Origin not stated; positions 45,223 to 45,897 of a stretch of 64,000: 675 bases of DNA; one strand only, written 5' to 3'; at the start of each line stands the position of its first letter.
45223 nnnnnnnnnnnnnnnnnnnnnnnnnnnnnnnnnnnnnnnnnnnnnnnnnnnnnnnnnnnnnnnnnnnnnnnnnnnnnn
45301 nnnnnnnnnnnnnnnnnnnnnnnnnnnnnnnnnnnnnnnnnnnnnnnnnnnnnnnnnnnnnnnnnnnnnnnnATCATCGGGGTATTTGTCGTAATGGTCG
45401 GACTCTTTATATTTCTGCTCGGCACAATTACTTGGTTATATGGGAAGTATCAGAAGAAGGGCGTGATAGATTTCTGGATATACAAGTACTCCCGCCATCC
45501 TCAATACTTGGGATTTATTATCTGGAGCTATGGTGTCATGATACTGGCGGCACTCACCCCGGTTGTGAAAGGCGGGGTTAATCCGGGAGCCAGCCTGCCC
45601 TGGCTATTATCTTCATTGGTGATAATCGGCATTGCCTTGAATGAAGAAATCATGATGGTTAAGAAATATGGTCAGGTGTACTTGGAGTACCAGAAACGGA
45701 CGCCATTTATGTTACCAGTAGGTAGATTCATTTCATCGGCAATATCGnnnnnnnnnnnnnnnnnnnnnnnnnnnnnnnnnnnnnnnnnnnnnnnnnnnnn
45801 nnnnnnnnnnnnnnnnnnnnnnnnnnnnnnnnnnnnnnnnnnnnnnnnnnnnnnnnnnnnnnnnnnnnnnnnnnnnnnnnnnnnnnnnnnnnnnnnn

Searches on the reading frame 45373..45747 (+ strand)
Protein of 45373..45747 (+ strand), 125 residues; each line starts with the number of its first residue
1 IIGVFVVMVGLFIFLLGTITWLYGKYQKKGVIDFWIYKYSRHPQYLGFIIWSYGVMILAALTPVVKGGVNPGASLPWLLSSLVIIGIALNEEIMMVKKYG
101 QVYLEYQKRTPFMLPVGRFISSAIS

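Call 74: search_solved_structures(query=window:45373-45747:+, max_evalue=10, show_alignments=4)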
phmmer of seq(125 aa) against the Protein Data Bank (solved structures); distinct sequences matched with E-value up to 10: 3.
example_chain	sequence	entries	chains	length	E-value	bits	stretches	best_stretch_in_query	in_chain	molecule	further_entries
5v7p_A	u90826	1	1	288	0.003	20.9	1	32-115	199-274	Protein-S-isoprenylcysteine O-methyltransferase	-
5vg9_A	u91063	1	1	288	0.003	20.9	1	32-115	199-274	Protein-S-isoprenylcysteine O-methyltransferase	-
4a2n_B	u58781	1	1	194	0.36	14.1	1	32-115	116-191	ISOPRENYLCYSTEINE CARBOXYL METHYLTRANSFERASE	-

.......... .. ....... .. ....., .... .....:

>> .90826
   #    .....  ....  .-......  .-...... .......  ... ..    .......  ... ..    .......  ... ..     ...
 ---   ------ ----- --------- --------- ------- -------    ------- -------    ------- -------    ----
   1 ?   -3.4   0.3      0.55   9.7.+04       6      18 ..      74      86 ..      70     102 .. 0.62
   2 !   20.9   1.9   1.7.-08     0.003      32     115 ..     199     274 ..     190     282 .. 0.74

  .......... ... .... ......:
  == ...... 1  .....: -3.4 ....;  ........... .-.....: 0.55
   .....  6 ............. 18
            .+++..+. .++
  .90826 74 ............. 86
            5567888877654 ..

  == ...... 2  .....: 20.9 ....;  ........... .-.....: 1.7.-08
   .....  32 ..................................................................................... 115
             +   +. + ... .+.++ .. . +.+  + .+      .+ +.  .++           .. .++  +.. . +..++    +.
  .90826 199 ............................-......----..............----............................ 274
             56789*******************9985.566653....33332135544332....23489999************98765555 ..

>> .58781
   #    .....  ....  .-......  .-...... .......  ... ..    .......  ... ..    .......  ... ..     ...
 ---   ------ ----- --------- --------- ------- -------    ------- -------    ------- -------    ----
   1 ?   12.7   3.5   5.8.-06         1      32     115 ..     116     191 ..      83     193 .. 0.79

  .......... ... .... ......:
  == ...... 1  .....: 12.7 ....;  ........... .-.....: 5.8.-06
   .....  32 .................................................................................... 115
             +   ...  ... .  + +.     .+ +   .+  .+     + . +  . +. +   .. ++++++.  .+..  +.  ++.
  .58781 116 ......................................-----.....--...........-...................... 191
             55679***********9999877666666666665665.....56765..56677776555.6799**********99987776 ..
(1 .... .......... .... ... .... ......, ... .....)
